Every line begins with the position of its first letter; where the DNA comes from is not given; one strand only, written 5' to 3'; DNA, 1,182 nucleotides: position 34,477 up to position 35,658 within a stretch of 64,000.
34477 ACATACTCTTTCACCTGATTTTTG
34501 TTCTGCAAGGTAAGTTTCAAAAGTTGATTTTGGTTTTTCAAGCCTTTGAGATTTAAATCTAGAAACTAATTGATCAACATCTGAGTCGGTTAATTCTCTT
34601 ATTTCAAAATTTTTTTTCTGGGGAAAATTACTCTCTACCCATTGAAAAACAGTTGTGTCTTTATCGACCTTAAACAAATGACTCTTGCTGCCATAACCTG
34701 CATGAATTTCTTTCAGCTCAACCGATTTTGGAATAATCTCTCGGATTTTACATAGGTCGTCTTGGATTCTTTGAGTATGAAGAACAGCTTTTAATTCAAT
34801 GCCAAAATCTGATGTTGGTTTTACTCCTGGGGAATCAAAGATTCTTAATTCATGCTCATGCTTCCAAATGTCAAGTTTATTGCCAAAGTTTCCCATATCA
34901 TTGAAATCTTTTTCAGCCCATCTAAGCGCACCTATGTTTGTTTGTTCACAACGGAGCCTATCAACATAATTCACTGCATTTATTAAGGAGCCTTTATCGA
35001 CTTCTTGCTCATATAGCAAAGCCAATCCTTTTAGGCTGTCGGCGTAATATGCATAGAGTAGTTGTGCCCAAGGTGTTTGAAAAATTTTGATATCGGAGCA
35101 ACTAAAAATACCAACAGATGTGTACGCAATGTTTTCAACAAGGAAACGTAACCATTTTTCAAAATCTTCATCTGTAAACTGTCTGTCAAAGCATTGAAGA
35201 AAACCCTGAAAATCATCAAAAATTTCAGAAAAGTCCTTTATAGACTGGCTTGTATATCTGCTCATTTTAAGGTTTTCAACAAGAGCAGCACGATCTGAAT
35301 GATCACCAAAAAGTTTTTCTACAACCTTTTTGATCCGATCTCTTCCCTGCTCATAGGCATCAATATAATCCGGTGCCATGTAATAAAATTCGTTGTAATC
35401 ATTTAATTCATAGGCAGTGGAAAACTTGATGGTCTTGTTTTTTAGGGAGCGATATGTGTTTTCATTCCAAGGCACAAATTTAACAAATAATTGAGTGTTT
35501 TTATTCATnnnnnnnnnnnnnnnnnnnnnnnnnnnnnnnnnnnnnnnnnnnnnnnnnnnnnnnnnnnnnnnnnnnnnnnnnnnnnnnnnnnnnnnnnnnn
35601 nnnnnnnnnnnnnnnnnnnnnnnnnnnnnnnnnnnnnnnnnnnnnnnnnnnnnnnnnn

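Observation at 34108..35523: DUF2971-GNAT fusion protein sitting next to a Type I R-M system: a candidate single-gene defence or toxin module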

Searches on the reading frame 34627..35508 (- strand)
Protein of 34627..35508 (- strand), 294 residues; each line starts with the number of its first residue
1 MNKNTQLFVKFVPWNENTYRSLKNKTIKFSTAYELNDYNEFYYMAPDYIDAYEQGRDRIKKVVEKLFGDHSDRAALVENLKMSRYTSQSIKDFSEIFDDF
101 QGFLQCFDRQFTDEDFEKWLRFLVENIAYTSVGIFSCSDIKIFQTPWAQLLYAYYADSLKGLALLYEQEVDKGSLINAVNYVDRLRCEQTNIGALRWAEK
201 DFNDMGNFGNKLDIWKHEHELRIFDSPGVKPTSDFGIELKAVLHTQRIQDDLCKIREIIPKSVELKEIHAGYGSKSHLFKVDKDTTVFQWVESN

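Call 14: find_homologous_proteins(query=A1, max_evalue=0.01)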
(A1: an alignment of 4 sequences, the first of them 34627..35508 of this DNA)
Query A1 (4 sequences) (294 aa, profile of the alignment): 31 proteins with E <= 0.01 among 4579 candidates.
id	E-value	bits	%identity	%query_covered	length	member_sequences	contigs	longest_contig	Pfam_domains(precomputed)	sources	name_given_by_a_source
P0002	3.2e-163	560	60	98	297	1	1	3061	-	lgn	-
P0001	1.1e-160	552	100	100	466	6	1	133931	PF13673.14,PF13508.14,PF00583.32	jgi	-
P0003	1.6e-160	551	59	97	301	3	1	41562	-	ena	-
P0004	9.4e-159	546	58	93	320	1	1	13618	-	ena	-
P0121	9.9e-90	319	59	59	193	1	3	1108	-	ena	-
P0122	6.4e-85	303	61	55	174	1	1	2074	-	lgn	-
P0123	8.6e-57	211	38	97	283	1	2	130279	-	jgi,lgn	jgi:hypothetical protein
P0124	5.4e-52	195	39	93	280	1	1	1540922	-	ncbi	-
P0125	5.7e-48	182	37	91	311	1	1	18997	-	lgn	-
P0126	1.4e-47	181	33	85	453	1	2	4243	-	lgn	-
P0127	5.6e-46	175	34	100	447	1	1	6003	-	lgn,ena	-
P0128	2.8e-45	173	34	99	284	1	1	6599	-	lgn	-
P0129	3.9e-45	173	33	97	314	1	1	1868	-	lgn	-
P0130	1.8e-44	170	35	99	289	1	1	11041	-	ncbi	-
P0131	2.6e-44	170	35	88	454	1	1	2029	-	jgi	-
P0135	4.8e-42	162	32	83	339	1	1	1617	PF11185.14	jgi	-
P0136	1.1e-41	161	34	88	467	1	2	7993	-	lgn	-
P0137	3.7e-41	159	34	86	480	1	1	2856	-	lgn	-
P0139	1.7e-39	154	34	82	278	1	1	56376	-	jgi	jgi:hypothetical protein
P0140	2.4e-39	154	35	87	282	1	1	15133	-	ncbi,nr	ncbi:hypothetical protein L3V86_09315 [Thiotrichales bacterium 19S11-10]|nr:hypothetical protein [Th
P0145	5.8e-31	126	32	83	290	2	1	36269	-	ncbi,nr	ncbi:MAG: DUF2971 domain-containing protein [Ottowia sp.]|nr:DUF2971 domain-containing protein [Otto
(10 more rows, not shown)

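Call 15: search_protein_families(library=pfam, alignment_id=A1, max_evalue=10)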
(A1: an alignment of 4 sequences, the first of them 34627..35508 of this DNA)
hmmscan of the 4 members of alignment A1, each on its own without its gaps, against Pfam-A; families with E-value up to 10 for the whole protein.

A. member 1, window:34627-35508:- (294 aa): 0 families

B. families by the number of members that match (of 4 scanned): 2 families
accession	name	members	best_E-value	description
PF19546.4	DUF6070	1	0.0091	Family of unknown function (DUF6070)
PF19241.4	DUF5891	1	0.12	Family of unknown function (DUF5891)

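Call 17: search_protein_families(library=pfam, proteins=[P0126, P0127, P0131, P0136, P0137, P0135, P0145, P0123], max_evalue=10)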
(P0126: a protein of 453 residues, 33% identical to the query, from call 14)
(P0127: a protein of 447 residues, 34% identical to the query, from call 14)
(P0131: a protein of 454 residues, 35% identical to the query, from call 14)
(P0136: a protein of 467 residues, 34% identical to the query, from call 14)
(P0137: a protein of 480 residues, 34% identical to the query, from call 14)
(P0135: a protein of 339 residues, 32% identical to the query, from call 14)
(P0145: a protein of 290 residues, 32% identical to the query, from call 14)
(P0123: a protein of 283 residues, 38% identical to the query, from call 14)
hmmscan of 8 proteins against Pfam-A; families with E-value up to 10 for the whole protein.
P0126 (453 aa): 2 families
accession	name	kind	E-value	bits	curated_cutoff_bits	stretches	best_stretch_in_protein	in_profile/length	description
PF00583.31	Acetyltransf_1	-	0.0031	18.2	20.7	1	316-435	6-110/116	Acetyltransferase (GNAT) family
PF11185.13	DUF2971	-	0.016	17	22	1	142-211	1-89/89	Protein of unknown function (DUF2971)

P0127 (447 aa): 4 families
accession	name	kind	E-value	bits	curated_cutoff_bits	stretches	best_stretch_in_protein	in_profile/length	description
PF01924.21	HypD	-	0.093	12.3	25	1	398-436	4-42/351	Hydrogenase formation hypA family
PF10934.14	Sheath_initiator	-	0.097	13.2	32.9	1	71-134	33-97/104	Contractile injection system sheath initiator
PF11185.13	DUF2971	-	0.11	14.3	22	1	137-207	1-89/89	Protein of unknown function (DUF2971)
PF01158.23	Ribosomal_L36e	-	0.24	12.1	27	1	49-65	48-64/96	Ribosomal protein L36e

P0131 (454 aa): 3 families
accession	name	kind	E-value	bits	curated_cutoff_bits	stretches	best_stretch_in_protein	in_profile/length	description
PF00583.31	Acetyltransf_1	-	6.7e-05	23.6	20.7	1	333-431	14-104/116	Acetyltransferase (GNAT) family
PF11185.13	DUF2971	-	0.024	16.4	22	1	167-212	38-89/89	Protein of unknown function (DUF2971)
PF13508.13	Acetyltransf_7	-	0.14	13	27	1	353-424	3-66/84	Acetyltransferase (GNAT) domain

P0136 (467 aa): 4 families
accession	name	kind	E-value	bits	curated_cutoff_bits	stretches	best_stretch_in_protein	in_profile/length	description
PF00583.31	Acetyltransf_1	-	0.0011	19.7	20.7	1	361-449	26-110/116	Acetyltransferase (GNAT) family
PF11185.13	DUF2971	-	0.014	17.2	22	1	135-204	1-89/89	Protein of unknown function (DUF2971)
PF18983.5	DUF5717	-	0.039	13.6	25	1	7-71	66-130/306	Family of unknown function (DUF5717)C-terminal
PF13673.13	Acetyltransf_10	-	0.18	12.2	23.6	1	375-447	40-100/128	Acetyltransferase (GNAT) domain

P0137 (480 aa): 4 families
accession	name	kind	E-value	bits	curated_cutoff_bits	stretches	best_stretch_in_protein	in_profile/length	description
PF00583.31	Acetyltransf_1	-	3.6e-05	24.5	20.7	1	353-458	14-111/116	Acetyltransferase (GNAT) family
PF11185.13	DUF2971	-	0.043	15.6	22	1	156-228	1-89/89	Protein of unknown function (DUF2971)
PF13570.13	Beta-prop_ACSF4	-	0.064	13.1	133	1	205-278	155-224/329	Beta-alanine-activating enzyme, beta-propeller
PF13508.13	Acetyltransf_7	-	0.15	12.9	27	1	373-443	2-65/84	Acetyltransferase (GNAT) domain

P0135 (339 aa): 2 families
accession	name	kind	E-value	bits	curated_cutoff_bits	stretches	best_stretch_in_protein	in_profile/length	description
PF11185.13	DUF2971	-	1.8e-06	29.7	22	1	141-261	1-89/89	Protein of unknown function (DUF2971)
PF19568.5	Spore_III_AA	-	0.043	13.3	27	1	28-82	104-158/306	Sporulation stage III, protein AA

P0145 (290 aa): 2 families
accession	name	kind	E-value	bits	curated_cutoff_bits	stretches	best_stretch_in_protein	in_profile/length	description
PF11185.13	DUF2971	-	0.00016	23.3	22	1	130-203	1-89/89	Protein of unknown function (DUF2971)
PF21906.2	NrtR_WHD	-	0.14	12.7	27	1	38-68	8-38/61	NrtR DNA-binding winged helix domain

P0123 (283 aa): 4 families
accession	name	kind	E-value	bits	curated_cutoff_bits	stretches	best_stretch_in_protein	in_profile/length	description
PF18642.6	IMPa_helical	-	0.032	15.2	26.7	1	65-110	14-59/109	Immunomodulating metalloprotease helical domain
PF04224.18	DUF417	-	0.1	12.6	27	1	5-52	32-79/175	Protein of unknown function, DUF417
PF17619.7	SCVP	-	0.51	11.5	26.2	1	80-132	16-67/96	Secreted clade V proteins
PF11185.13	DUF2971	-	1.6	10.6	22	1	187-207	76-89/89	Protein of unknown function (DUF2971)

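Call 18: search_protein_families(library=padloc, proteins=[P0123, P0127, P0131, P0135, P0145, P0140, P0130], max_evalue=0.01)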
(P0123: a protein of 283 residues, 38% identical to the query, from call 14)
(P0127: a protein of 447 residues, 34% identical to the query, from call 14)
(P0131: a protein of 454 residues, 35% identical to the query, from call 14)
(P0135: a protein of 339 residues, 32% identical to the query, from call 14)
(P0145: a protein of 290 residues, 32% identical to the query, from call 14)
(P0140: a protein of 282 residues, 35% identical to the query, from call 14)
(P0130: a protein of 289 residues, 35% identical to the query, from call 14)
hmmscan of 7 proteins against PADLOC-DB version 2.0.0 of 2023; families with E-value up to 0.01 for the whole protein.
P0123 (283 aa): 3 families
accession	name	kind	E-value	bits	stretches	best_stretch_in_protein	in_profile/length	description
PDLC04990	PDC-S31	-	7.5e-19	66.5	1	6-269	11-256/259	-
PDLC04991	PDC-S31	-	1.4e-12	45.8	1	133-260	75-193/208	-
PDLC04994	PDC-S31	-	1.6e-05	22.4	1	77-224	85-222/273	-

P0127 (447 aa): 3 families
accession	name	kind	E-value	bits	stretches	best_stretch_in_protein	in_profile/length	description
PDLC04990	PDC-S31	-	6.4e-17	60.2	1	5-259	9-247/259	-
PDLC04991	PDC-S31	-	4.2e-12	44.2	1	132-244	74-179/208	-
PDLC04994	PDC-S31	-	2.2e-06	25.2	1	7-214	21-213/273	-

P0131 (454 aa): 3 families
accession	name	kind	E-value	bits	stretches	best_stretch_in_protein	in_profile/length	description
PDLC04990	PDC-S31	-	1.6e-14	52.3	1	6-236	10-221/259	-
PDLC04991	PDC-S31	-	1.5e-08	32.6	1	135-217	73-149/208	-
PDLC04994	PDC-S31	-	0.00019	18.9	1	7-215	21-207/273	-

P0135 (339 aa): 3 families
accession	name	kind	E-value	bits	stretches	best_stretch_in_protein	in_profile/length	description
PDLC04990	PDC-S31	-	4.2e-16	57.5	2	4-173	9-159/259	-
PDLC04991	PDC-S31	-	4.8e-11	40.7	2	246-303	129-183/208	-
PDLC04994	PDC-S31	-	0.0018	15.7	1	244-310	187-259/273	-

P0145 (290 aa): 4 families
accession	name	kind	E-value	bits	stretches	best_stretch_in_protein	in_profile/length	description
PDLC04991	PDC-S31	-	1.8e-15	55.2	1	124-266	73-196/208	-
PDLC04990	PDC-S31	-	1.9e-15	55.4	1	2-248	21-237/259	-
PDLC04994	PDC-S31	-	5.7e-09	33.7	1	109-221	119-223/273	-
PDLC04992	PDC-S31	-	6.3e-05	20.8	1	99-245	46-195/220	-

P0140 (282 aa): 3 families
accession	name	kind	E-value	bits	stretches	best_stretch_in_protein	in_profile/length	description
PDLC04990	PDC-S31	-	1.5e-17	62.3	1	8-226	11-217/259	-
PDLC04991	PDC-S31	-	1.5e-09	35.8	1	121-236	67-171/208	-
PDLC04994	PDC-S31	-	5.7e-06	23.9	1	8-215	21-214/273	-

P0130 (289 aa): 3 families
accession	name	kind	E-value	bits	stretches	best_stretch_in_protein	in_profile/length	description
PDLC04990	PDC-S31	-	3.7e-16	57.7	1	7-232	8-217/259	-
PDLC04991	PDC-S31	-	8.7e-10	36.6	1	135-218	74-150/208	-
PDLC04462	PDC-M15B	-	0.0079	13.9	0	46-97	150-201/214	-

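Call 29: find_encoding_contigs(protein=P0123, flank=8000, max_places=2)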
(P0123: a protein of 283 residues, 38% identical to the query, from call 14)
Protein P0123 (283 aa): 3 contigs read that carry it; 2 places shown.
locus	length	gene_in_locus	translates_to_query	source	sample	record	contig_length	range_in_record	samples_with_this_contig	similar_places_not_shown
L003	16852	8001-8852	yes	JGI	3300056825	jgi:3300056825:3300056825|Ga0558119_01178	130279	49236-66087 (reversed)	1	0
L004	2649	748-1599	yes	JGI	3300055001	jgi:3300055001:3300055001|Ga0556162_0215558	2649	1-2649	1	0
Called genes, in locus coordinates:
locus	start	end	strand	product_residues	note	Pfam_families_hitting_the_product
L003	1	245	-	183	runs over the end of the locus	PF02525:Flavodoxin_2 (weak), PF03358:FMN_red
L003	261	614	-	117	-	PF07237:DUF1428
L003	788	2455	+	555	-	PF00270:DEAD, PF04851:ResIII, PF00271:Helicase_C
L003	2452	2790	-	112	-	-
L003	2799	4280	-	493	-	PF13609:Porin_4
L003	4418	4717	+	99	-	PF10983:DUF2793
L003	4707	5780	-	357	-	PF03702:AnmK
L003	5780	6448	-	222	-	PF02798:GST_N (weak), PF13417:GST_N_3, PF13409:GST_N_2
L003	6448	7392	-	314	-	PF02401:LYTB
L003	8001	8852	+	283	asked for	-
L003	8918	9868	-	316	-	PF13677:MotB_plug, PF00691:OmpA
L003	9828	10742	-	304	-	PF20560:MotA_N, PF01618:MotA_ExbB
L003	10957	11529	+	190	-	PF00691:OmpA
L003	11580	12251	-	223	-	PF01209:Ubie_methyltran (weak), PF05175:MTS (weak), PF05891:Methyltransf_PK (weak), PF13489:Methyltransf_23, PF13847:Methyltransf_31, PF08241:Methyltransf_11, PF08242:Methyltransf_12, PF13649:Methyltransf_25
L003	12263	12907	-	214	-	PF00483:NTP_transferase (weak), PF12804:NTP_transf_3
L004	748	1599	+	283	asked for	-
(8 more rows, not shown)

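Call 30: find_encoding_contigs(protein=P0124, flank=8000, max_places=2)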
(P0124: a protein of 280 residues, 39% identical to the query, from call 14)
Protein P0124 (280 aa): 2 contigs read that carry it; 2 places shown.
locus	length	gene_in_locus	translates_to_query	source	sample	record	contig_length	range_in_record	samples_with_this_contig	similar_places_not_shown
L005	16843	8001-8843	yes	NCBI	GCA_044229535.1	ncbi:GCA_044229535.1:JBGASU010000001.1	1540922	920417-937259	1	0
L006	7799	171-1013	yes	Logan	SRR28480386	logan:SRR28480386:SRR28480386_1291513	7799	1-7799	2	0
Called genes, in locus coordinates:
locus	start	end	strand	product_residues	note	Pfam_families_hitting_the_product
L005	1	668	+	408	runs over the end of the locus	PF13609:Porin_4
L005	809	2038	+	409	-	PF13609:Porin_4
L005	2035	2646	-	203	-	PF00814:TsaD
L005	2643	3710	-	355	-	PF00294:PfkB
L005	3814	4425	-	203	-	PF00072:Response_reg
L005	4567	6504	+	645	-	PF00012:HSP70, PF06723:MreB_Mbl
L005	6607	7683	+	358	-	-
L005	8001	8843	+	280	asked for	-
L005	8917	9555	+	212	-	PF01135:PCMT (weak), PF01596:Methyltransf_3, PF13578:Methyltransf_24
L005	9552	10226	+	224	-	-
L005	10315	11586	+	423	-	PF00990:GGDEF, PF00563:EAL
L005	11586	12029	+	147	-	PF03653:UPF0093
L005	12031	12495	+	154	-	PF00226:DnaJ (weak), PF07743:HSCB_C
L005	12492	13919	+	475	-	PF00012:HSP70, PF06723:MreB_Mbl, PF00012:HSP70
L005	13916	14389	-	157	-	PF00486:Trans_reg_C (weak)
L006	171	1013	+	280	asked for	-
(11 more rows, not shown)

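Call 31: predict_structure(alignment_id=A2)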
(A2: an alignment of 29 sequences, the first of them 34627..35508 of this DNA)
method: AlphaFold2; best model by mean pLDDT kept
length: 294 residues; sequences in the alignment: 29
mean_pLDDT: 92.9   pTM: 0.89
mean pLDDT of the five models: 92.9, 91.7, 91.5, 91.0, 86.9
residues with pLDDT >= 90: 249; 70-90: 37; 50-70: 7; < 50: 1
segments of 3 or more residues with pLDDT < 50: none
pLDDT, mean of each block of 10 residues (from residue 1): 84 97 98 87 90 96 97 94 91 94 97 93 94 97 94 92 95 85 83 94 93 94 97 96 96 97 96 79 94 93
secondary structure, 60 per line:
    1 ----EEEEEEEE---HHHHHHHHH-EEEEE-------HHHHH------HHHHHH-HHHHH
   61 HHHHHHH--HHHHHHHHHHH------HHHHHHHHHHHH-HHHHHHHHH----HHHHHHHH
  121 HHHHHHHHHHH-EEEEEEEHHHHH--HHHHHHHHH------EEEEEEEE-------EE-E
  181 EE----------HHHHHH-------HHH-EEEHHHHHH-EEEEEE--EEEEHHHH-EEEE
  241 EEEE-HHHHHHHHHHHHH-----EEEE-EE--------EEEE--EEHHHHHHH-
elements in order: E5-12 H16-24 E26-30 H38-42 H49-54 H56-67 H70-80 H87-98 H100-108 H113-131 E133-139 H140-144 H147-155 E162-169 E180-182 H193-198 E210-212 H213-218 E220-225 E228-231 H232-235 E237-244 H246-258 E264-267 E279-282 H287-293

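Call 32: search_protein_representatives(alignment_id=A2)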
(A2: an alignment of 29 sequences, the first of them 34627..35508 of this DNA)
Query: 29 sequences, 315 profile positions. Proteins with E-value up to 0.001 (for the whole library): 3811; up to 1e-10: 170; up to 1e-30: 93. The best 150 are listed.
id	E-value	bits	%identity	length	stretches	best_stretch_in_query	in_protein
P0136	2.5e-112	391.8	-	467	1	4-297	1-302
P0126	3.8e-110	384.6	-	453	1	4-314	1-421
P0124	1.2e-106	373.2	-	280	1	5-290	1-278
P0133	1.9e-106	372.5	-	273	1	4-277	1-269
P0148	7.5e-105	367.2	-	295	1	5-292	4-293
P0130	8.2e-104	363.8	-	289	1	4-292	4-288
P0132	1.5e-103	363.0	-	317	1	4-282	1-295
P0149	8.1e-102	357.3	-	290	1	5-289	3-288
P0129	2.7e-101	355.5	-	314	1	3-292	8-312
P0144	1.2e-100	353.4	-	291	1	5-291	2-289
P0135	2.2e-100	352.6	-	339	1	5-292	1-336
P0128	8.1e-100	350.7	-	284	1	2-290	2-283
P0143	1.7e-99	349.6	-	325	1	4-290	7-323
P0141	6.8e-98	344.4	-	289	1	6-291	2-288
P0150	7.4e-97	341.0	-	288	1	4-291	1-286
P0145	1.8e-94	333.1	-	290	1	19-282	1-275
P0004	1.3e-91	323.7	-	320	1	4-291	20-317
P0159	2.6e-84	299.7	-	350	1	3-281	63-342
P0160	9.4e-84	297.9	-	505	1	4-296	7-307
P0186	3.7e-71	256.6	-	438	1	4-294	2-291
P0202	1.9e-54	201.6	-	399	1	4-296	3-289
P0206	3.4e-50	187.7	-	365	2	140-290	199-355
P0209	2.2e-48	181.7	-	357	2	64-289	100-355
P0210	6.7e-46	173.6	-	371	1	4-293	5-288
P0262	1.7e-12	63.9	-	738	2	142-278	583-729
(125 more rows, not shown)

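Call 34: search_protein_families(library=pfam, proteins=[P0160, P0186, P0202, P0210, P0206, P0209, P0159, P0262, P0148, P0149], max_evalue=1)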
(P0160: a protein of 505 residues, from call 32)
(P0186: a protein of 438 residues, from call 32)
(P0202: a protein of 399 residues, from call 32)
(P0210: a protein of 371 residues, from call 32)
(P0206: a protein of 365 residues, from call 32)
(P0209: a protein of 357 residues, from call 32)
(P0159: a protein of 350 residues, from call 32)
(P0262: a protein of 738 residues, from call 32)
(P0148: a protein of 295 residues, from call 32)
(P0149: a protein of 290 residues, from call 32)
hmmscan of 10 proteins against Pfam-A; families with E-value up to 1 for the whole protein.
P0160 (505 aa): 1 family
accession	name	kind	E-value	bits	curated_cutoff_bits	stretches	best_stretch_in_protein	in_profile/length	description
PF11185.13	DUF2971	-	0.1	14.4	22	1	147-222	1-89/89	Protein of unknown function (DUF2971)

P0186 (438 aa): 2 families
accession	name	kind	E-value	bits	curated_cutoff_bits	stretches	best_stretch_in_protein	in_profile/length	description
PF11185.13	DUF2971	-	0.0022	19.8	22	1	131-205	1-89/89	Protein of unknown function (DUF2971)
PF13475.11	DUF4116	-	0.049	13.6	24.9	0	321-337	20-37/49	Domain of unknown function (DUF4116)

P0202 (399 aa): 0 families

P0210 (371 aa): 0 families

P0206 (365 aa): 2 families
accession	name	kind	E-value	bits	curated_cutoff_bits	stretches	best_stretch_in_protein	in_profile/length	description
PF09144.16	YpM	-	0.0057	17.3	25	1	84-116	65-97/117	Yersinia pseudo-tuberculosis mitogen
PF11185.13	DUF2971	-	0.024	16.4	22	1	206-274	4-89/89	Protein of unknown function (DUF2971)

P0209 (357 aa): 3 families
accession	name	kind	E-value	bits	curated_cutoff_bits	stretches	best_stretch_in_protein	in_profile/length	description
PF11185.13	DUF2971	-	0.00019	23.2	22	1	180-275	1-89/89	Protein of unknown function (DUF2971)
PF04563.20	RNA_pol_Rpb2_1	-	0.071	13.1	28.2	1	229-328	14-107/203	RNA polymerase beta subunit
PF10978.13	DUF2785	-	0.2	11.8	25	0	293-356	78-143/174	Protein of unknown function (DUF2785)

P0159 (350 aa): 1 family
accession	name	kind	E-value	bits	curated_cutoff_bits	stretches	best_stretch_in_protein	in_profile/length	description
PF11185.13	DUF2971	-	0.0085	17.8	22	0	243-274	76-89/89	Protein of unknown function (DUF2971)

P0262 (738 aa): 21 families
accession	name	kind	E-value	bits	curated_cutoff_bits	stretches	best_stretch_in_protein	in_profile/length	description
PF00515.34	TPR_1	-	1.8e-29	100.8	27.8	6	119-150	3-34/34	Tetratricopeptide repeat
PF07719.23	TPR_2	-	5.3e-27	92.1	27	5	119-150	3-34/34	Tetratricopeptide repeat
PF14559.12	TPR_19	-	8.7e-18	64.9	25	2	129-174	3-48/68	Tetratricopeptide repeat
PF13431.12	TPR_17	-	1.9e-17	62.4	24.4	3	454-485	2-33/34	Tetratricopeptide repeat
PF13432.12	TPR_16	-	3.5e-14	53.3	32.7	3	189-244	1-57/65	Tetratricopeptide repeat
PF13414.12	TPR_11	-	4.2e-14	52.4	26.8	3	439-476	2-39/42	TPR repeat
PF13181.12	TPR_8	-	1.1e-13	50.6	25.7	3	84-115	2-33/34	Tetratricopeptide repeat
PF13371.12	TPR_9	-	1.2e-11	44.9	35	2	126-170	4-48/73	Tetratricopeptide repeat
PF13428.12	TPR_14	-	4.4e-09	36.6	23.5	0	120-158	4-42/44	Tetratricopeptide repeat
PF13424.12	TPR_12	-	7.3e-09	36.1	30.1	0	404-460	11-74/77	Tetratricopeptide repeat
PF25064.1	ARM_TT21_5th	-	1.7e-06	28.8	27.8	1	125-211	10-98/117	TT21 fifth ARM repeats domain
PF12569.14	NatA_aux_su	-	6.4e-06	25.8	33.3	2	408-476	203-269/515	N-terminal acetyltransferase A, auxiliary subunit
PF13176.12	TPR_7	-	1.2e-05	25.5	27.9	0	408-428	10-30/36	Tetratricopeptide repeat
PF12895.13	ANAPC3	-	0.00035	21.2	27.2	1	98-174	4-79/82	Anaphase-promoting complex, cyclosome, subunit 3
PF24885.1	TPR_NPHP3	-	0.00066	19.6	100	1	53-146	103-212/239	Nephrocystin-3 TPR domain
PF11185.13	DUF2971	-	0.0012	20.6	22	1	585-660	1-89/89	Protein of unknown function (DUF2971)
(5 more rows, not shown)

P0148 (295 aa): 2 families
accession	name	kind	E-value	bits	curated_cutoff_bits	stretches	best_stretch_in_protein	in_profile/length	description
PF11185.13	DUF2971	-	0.00057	21.6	22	1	144-216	1-89/89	Protein of unknown function (DUF2971)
PF24193.1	DUF7418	-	0.021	15.7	27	0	229-267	42-80/101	Domain of unknown function (DUF7418)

P0149 (290 aa): 4 families
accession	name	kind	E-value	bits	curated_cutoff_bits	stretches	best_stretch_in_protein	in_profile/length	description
PF08727.16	P3A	-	0.018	14.8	22.3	1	42-71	14-43/59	Poliovirus 3A protein like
PF11185.13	DUF2971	-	0.043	15.6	22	1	136-212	1-89/89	Protein of unknown function (DUF2971)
PF10607.14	CTLH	-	0.044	14.3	26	1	66-110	43-80/146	CTLH/CRA C-terminal to LisH motif domain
PF23626.1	CCD_aECM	-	0.21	12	27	0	81-97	21-37/54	aECM cysteine-cradle domain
